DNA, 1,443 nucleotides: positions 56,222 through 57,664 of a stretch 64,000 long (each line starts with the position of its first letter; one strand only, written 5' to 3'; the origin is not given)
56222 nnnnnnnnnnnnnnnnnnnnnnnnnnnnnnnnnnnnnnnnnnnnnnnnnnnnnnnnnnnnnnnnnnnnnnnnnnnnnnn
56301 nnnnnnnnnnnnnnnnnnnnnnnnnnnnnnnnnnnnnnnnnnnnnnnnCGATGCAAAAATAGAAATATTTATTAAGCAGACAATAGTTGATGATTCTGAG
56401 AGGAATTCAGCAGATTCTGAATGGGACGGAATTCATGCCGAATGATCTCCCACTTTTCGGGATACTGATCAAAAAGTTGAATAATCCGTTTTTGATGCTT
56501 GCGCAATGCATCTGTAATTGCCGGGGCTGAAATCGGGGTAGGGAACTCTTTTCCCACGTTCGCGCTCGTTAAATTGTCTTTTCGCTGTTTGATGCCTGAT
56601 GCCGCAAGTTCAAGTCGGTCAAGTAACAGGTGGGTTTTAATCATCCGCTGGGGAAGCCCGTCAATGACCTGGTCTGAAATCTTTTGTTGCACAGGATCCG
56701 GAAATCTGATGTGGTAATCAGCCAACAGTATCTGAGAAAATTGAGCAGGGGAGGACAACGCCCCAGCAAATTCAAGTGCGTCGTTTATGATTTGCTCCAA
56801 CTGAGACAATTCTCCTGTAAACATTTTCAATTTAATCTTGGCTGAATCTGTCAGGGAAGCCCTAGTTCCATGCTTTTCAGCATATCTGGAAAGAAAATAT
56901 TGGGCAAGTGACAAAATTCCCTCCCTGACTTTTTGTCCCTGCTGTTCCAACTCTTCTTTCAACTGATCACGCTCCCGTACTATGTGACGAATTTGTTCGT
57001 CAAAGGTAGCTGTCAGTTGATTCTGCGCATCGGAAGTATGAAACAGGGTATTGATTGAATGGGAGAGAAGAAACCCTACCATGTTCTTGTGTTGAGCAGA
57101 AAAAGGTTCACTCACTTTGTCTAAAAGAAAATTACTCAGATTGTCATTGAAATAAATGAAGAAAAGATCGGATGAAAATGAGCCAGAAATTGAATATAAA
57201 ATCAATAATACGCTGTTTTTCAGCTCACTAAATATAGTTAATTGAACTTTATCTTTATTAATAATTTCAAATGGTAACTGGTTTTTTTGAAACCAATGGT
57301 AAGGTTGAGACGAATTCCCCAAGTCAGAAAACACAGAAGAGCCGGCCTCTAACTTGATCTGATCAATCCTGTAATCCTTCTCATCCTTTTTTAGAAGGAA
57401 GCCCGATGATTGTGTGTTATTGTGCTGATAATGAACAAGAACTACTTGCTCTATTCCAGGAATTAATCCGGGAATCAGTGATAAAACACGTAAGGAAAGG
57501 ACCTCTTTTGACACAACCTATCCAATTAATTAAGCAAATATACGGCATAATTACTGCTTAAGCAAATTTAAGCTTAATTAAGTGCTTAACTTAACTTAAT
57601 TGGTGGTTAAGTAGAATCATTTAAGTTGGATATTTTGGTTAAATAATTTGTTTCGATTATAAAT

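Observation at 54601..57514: Eukaryote-like steroid 5alpha-reductase + 3beta-HSD-like SDR preceded by an unknown 380-aa protein in one minus-strand unit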

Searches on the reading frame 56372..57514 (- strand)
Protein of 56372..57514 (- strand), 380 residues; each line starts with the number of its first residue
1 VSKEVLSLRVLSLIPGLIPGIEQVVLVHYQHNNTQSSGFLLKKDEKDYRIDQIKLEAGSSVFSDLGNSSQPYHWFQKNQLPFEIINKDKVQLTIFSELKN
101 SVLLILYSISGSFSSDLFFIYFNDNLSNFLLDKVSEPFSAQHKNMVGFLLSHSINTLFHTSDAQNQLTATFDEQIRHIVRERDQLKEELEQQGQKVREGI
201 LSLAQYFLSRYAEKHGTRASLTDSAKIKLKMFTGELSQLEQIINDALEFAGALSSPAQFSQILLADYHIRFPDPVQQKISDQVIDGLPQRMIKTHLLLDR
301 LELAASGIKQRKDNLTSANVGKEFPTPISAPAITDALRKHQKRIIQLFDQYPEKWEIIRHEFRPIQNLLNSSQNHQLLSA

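Call 3: search_protein_families(library=pfam, proteins=[window:56372-57514:-], max_evalue=0.1)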
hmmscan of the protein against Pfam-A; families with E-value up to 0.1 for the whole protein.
window:56372-57514:- (380 aa): 1 family
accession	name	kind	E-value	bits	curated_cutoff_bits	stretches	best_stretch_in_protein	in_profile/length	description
PF25601.1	AAA_lid_14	-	0.015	15.5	27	1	197-247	4-57/87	AAA+ ATPase lid domain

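Call 4: search_protein_families(library=ncbifam, proteins=[window:56372-57514:-], max_evalue=0.1)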
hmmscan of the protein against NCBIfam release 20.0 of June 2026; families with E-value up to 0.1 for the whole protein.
window:56372-57514:- (380 aa): 0 families

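Call 8: find_homologous_proteins(query=window:56372-57514:-, max_evalue=0.001)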
Query window:56372-57514:- (380 aa): 88 proteins with E <= 0.001 among 5778 candidates.
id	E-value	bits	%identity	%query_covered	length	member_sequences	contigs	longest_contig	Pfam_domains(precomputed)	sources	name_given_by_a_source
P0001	7.9e-244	826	100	100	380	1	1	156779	-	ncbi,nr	ncbi:MAG: hypothetical protein IH596_07895 [Bacteroidales bacterium]|nr:hypothetical protein [Bacter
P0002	4.0e-181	620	75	100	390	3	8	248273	-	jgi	-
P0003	3.4e-180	617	73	100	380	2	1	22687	-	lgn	-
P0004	5.0e-179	613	74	99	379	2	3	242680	-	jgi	-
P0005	2.6e-177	608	73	100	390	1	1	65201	-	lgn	-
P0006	1.1e-176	605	75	100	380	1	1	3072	-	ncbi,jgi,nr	ncbi:MAG: hypothetical protein HQ542_02170 [Bacteroidia bacterium]|nr:hypothetical protein [Bacteroi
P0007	1.4e-175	602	73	100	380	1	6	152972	-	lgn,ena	-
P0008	1.6e-173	595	71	100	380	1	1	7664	-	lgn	-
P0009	2.8e-170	584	70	100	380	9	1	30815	-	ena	-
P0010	7.9e-169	580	70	100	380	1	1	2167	-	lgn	-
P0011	3.8e-168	577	69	99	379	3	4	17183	-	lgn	-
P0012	3.2e-167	574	68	98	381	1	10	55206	-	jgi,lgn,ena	-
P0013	6.2e-165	567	70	99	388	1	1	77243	-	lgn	-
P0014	5.1e-162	557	67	98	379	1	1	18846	-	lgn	-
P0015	9.7e-151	520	63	100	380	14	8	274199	-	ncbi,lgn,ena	-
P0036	1.9e-73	266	37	98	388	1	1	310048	-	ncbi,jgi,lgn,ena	jgi:hypothetical protein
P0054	3.2e-48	183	34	79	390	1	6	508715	-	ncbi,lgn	-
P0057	8.4e-46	175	30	93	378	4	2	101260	-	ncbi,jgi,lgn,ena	ncbi:MAG: hypothetical protein WCX31_08270 [Salinivirgaceae bacterium]|jgi:hypothetical protein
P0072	2.7e-36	144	30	93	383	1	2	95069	-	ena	-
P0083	4.1e-21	94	28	98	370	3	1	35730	-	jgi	jgi:hypothetical protein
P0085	2.6e-14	72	23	93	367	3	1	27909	-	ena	-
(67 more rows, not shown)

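Call 10: search_solved_structures(query=window:56372-57514:-, max_evalue=10)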
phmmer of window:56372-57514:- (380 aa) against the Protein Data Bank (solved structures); distinct sequences matched with E-value up to 10: 1.
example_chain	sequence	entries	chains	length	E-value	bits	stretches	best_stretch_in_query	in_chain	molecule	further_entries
2cv6_A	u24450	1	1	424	0.041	16.5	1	116-218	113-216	Seed storage protein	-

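Call 12: find_encoding_contigs(protein=P0036, flank=6000, max_places=2)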
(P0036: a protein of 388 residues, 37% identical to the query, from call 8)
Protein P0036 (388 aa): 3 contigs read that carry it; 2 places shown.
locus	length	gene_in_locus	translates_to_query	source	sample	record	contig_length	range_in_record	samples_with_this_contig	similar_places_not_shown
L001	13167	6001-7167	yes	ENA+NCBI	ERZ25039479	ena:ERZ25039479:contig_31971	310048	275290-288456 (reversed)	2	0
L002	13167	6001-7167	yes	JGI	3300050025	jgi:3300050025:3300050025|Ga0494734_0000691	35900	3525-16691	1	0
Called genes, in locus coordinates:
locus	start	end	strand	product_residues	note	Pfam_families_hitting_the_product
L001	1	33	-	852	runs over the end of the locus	PF02861:Clp_N, PF13191:AAA_16 (weak), PF00004:AAA, PF17871:AAA_lid_9, PF00004:AAA, PF07724:AAA_2, PF07728:AAA_5, PF10431:ClpB_D2-small, +9 more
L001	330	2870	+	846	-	PF00521:DNA_topoisoIV, PF03989:DNA_gyraseA_C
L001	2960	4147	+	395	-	PF07719:TPR_2 (faint)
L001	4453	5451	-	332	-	PF10604:Polyketide_cyc2, PF06445:GyrI-like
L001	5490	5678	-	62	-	-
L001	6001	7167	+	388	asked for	-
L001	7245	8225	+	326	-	PF01073:3Beta_HSD, PF01370:Epimerase, PF04321:RmlD_sub_bind, PF05368:NmrA, PF13460:NAD_binding_10, PF16363:GDP_Man_Dehyd, PF07993:NAD_binding_4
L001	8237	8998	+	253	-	PF02544:Steroid_dh, PF06966:DUF1295 (weak)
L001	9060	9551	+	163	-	-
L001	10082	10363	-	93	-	PF02617:ClpS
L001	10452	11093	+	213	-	PF00293:NUDIX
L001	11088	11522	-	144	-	PF02566:OsmC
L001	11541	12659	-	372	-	PF16819:DUF5074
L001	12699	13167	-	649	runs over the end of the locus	PF07715:Plug, PF00593:TonB_dep_Rec_b-barrel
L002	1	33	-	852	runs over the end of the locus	PF02861:Clp_N, PF13191:AAA_16 (weak), PF00004:AAA, PF17871:AAA_lid_9, PF00004:AAA, PF07724:AAA_2, PF07728:AAA_5, PF10431:ClpB_D2-small, +10 more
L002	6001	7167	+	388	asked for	-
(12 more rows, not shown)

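Call 13: find_encoding_contigs(protein=P0054, flank=6000, max_places=2)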
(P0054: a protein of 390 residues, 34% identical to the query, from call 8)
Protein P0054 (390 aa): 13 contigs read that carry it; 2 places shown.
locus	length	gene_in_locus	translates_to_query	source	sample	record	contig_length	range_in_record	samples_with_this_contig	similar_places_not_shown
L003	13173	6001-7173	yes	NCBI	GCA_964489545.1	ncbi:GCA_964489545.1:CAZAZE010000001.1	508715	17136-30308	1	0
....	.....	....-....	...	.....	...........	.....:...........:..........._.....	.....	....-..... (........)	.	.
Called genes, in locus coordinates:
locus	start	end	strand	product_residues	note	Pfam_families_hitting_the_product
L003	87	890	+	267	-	PF01381:HTH_3, PF13560:HTH_31 (weak), PF00717:Peptidase_S24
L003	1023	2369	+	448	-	PF00929:RNase_T, PF01541:GIY-YIG, PF27096:UvrC_M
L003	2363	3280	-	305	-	PF01545:Cation_efflux, PF16916:ZT_dimer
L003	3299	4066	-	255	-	PF02544:Steroid_dh, PF06966:DUF1295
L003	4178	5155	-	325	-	PF01073:3Beta_HSD, PF01370:Epimerase, PF02719:Polysacc_synt_2, PF04321:RmlD_sub_bind, PF05368:NmrA, PF13460:NAD_binding_10, PF16363:GDP_Man_Dehyd, PF07993:NAD_binding_4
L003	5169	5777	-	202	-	-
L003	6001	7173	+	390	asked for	-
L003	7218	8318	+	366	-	PF10503:Esterase_PHB (weak), PF02230:Abhydrolase_2 (weak), PF18962:Por_Secre_tail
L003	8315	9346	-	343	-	PF01212:Beta_elim_lyase, PF00155:Aminotran_1_2 (weak), PF00202:Aminotran_3 (faint)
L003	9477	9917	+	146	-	-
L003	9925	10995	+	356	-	PF04231:Endonuclease_1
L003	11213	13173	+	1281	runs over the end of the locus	PF00801:PKD, PF18911:PKD_4, PF00801:PKD, PF18911:PKD_4, PF20009:GEVED, PF18911:PKD_4, PF00801:PKD, PF18962:Por_Secre_tail, +2 more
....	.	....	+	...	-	?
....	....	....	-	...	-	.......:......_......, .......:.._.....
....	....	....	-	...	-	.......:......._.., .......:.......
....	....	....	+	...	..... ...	-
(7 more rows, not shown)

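Call 14: find_encoding_contigs(protein=P0057, flank=6000, max_places=2)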
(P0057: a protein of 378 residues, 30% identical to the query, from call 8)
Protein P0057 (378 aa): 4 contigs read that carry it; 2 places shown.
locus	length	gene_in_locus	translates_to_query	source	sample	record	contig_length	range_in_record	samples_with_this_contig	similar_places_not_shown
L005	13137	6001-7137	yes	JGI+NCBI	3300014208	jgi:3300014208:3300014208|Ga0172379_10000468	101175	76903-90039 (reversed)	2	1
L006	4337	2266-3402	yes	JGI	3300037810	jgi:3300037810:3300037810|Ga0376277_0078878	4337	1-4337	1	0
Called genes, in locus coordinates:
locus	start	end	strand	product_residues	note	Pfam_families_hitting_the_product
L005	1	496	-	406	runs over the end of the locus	PF00180:Iso_dh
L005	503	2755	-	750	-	PF00330:Aconitase, PF00694:Aconitase_C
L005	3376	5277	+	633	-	PF00270:DEAD, PF04851:ResIII (weak), PF00271:Helicase_C, PF28538:Helicase_helical, PF03880:DbpA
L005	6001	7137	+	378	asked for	-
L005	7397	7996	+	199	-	-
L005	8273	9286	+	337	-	PF19580:Exo_endo_phos_3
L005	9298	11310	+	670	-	PF00270:DEAD (faint), PF04851:ResIII, PF17757:UvrB_inter, PF27431:UvrB_3rd, PF00271:Helicase_C, PF12344:UvrB, PF02151:UVR (weak)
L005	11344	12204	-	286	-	PF00140:Sigma70_r1_2, PF04542:Sigma70_r2, PF04539:Sigma70_r3, PF04545:Sigma70_r4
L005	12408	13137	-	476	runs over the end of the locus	PF00089:Trypsin, PF13365:Trypsin_2, PF00595:PDZ, PF13180:PDZ_2, PF17820:PDZ_6 (weak), PF12812:PDZ_1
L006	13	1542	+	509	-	PF00270:DEAD, PF00271:Helicase_C, PF28538:Helicase_helical, PF03880:DbpA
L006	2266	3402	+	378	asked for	-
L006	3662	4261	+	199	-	-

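Call 16: find_encoding_contigs(protein=P0072, flank=6000, max_places=2)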
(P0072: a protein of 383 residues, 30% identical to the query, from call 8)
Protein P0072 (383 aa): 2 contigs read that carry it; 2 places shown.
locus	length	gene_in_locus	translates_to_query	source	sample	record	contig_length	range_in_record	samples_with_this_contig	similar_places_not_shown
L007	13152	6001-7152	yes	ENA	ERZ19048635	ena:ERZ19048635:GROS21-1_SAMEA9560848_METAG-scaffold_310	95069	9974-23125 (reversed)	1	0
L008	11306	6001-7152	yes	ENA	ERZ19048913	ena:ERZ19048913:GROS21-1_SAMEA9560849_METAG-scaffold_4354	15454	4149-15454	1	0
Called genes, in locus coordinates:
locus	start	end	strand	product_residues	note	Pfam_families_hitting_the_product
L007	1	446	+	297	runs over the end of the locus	PF01545:Cation_efflux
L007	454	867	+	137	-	PF00472:RF-1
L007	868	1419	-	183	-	PF01966:HD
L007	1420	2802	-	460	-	PF08534:Redoxin, PF00578:AhpC-TSA, PF13905:Thioredoxin_8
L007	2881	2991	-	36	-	-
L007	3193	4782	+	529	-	PF00512:HisKA, PF02518:HATPase_c, PF14501:HATPase_c_5 (weak)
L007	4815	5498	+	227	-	PF00072:Response_reg, PF00486:Trans_reg_C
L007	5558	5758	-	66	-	-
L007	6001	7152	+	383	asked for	-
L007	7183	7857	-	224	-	-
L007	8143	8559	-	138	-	-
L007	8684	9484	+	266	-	PF00005:ABC_tran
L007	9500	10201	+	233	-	PF02492:cobW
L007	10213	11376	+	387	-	PF00266:Aminotran_5, PF01212:Beta_elim_lyase, PF01041:DegT_DnrJ_EryC1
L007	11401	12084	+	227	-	PF04060:FeS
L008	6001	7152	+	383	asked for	-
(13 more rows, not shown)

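Call 17: find_encoding_contigs(protein=P0083, flank=6000, max_places=2)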
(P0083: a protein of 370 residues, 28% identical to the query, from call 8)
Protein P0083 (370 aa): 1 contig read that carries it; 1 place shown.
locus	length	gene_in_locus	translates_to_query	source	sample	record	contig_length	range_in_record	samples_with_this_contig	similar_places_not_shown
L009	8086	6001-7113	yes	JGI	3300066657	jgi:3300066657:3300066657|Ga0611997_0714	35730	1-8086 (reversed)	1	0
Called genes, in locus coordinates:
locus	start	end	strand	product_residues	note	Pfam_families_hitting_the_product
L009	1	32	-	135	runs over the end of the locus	-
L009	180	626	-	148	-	PF01281:Ribosomal_L9_N, PF03948:Ribosomal_L9_C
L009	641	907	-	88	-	PF01084:Ribosomal_S18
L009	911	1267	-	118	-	PF01250:Ribosomal_S6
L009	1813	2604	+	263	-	PF07900:DUF1670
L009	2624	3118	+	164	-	PF07900:DUF1670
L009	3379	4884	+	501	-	PF00512:HisKA, PF02518:HATPase_c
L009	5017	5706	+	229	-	PF00072:Response_reg, PF00486:Trans_reg_C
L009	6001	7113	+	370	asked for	-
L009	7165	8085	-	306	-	?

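Call 18: find_encoding_contigs(protein=P0085, flank=6000, max_places=2)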
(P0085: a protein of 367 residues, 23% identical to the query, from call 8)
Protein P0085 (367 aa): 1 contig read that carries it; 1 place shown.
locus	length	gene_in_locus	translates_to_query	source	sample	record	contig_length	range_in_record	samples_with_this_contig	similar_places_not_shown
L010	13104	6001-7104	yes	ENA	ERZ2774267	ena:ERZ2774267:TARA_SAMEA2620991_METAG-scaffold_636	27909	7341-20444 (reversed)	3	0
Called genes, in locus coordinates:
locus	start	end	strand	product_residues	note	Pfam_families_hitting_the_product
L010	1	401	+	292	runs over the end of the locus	PF06580:His_kinase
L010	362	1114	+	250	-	PF00072:Response_reg, PF04397:LytTR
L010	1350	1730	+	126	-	PF00076:RRM_1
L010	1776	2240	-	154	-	-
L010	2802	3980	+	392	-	PF02540:NAD_synthase, PF03054:tRNA_Me_trans, PF20259:tRNA_Me_trans_M, PF20258:tRNA_Me_trans_C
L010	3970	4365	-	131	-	PF13560:HTH_31 (weak), PF01381:HTH_3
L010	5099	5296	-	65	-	-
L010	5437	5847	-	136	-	-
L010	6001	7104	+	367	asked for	-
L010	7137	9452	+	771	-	PF00930:DPPIV_N, PF02129:Peptidase_S15, PF20434:BD-FAE, PF00326:Peptidase_S9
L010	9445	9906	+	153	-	PF00583:Acetyltransf_1, PF13673:Acetyltransf_10, PF13508:Acetyltransf_7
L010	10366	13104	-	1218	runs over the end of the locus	PF18076:FGAR-AT_N, PF18072:FGAR-AT_linker, PF02769:AIRS_C, PF22689:FGAR-AT_PurM_N-like, PF02769:AIRS_C, PF13507:GATase_5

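Call 30: predict_structure(alignment_id=A1)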
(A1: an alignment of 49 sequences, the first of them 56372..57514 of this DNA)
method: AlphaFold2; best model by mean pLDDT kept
length: 380 residues; sequences in the alignment: 49
mean_pLDDT: 80.8   pTM: 0.50
mean pLDDT of the five models: 80.8, 80.3, 78.5, 77.5, 76.8
residues with pLDDT >= 90: 124; 70-90: 177; 50-70: 54; < 50: 25
segments of 3 or more residues with pLDDT < 50: 83-98, 276-282
pLDDT, mean of each block of 10 residues (from residue 1): 80 89 86 76 84 74 81 80 42 40 84 80 65 59 88 94 93 96 96 93 94 88 94 89 92 68 90 58 61 87 87 87 86 89 88 86 88 58
secondary structure, 60 per line:
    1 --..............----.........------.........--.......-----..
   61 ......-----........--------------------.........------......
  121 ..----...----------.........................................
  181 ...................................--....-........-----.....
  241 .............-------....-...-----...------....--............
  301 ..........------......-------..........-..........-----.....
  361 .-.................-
elements in order: H3-16 E21-29 E36-44 E47-53 H59-66 E72-76 E100-108 E115-122 H140-215 E218-221 H223-230 H236-253 E261-264 H283-286 H289-310 H317-322 H330-339 H341-350 H356-361 H363-379

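Call 34: fold_search(model_id=the predicted structure, library=pdb)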
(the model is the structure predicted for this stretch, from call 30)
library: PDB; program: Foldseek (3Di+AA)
matches with E <= 10: 677; with E <= 0.001: 0
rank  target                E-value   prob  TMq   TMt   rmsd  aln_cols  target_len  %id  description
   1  5wbf_B                4.6e-02  0.84  0.17  0.24   7.6       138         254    9  Double CACHE (dCACHE) sensing domain of TlpC chemoreceptor from Helicobacter pylori (released 2017-11-08)
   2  2rrf_MODEL_1_A        1.1e-01  0.23  0.12  0.25  13.7       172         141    8  The solution structure of the C-terminal region of Zinc finger FYVE domain-containing protein 21 (released 2011-08-03)
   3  5wbf_A                1.1e-01  0.91  0.20  0.27   4.8       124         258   12  Double CACHE (dCACHE) sensing domain of TlpC chemoreceptor from Helicobacter pylori (released 2017-11-08)
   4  5wbf_C                1.2e-01  0.84  0.19  0.26   5.1       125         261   12  Double CACHE (dCACHE) sensing domain of TlpC chemoreceptor from Helicobacter pylori (released 2017-11-08)
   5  1i7f                  1.7e-01  0.10  0.12  0.17  10.6       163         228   11  CRYSTAL STRUCTURE OF THE HSP33 DOMAIN WITH CONSTITUTIVE CHAPERONE ACTIVITY (released 2001-05-09)
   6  3lic                  2.3e-01  0.72  0.19  0.26   6.8       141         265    9  Crystal Structure of the extracellular domain of the putative histidine kinase soHK1S-Z6 (released 2010-05-05)
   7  5xbj                  2.3e-01  0.12  0.09  0.07  14.4       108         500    8  The structure of the flagellar hook junction protein HAP1 (FlgK) from Campylobacter jejuni (released 2017-12-06)
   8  6ws5_CCC              2.3e-01  0.08  0.09  0.15  16.3       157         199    9  Rational drug design of phenazopyridine derivatives as novel inhibitors of Rev1-CT (released 2020-12-23)
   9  3ifv_A                2.3e-01  0.06  0.07  0.11  13.4       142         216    8  Crystal structure of the Haloferax volcanii proliferating cell nuclear antigen (released 2009-09-01)
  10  7st9_H                2.5e-01  0.09  0.09  0.11  16.7       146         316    7  Open state of Rad24-RFC:9-1-1 bound to a 5' ss/dsDNA junction (released 2022-03-23)
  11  5o8k_A                3.0e-01  0.08  0.09  0.15  16.8       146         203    8  Crystal structure of mammalian Rev7 in complex with Rev3 1875-1895 (released 2018-06-27)
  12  6ws0_CCC              3.0e-01  0.08  0.08  0.14  15.2       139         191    9  Rational drug design of phenazopyridine derivatives as novel inhibitors of Rev1-CT (released 2020-12-23)
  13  6k07_A                3.2e-01  0.08  0.08  0.14  14.8       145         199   10  Crystal structure of REV7(R124A) in complex with a Shieldin3 fragment (released 2019-12-11)
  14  6pzj                  3.4e-01  0.35  0.17  0.23   6.4       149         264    8  Structure of the N-terminal domain (residues 43-304) of Methyl-accepting chemotaxis protein from Leptospira interrogans  (released 2019-08-14)
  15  3qp1                  3.4e-01  0.25  0.18  0.32  11.5       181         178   10  Crystal structure of CviR ligand-binding domain bound to the native ligand C6-HSL (released 2011-03-30)
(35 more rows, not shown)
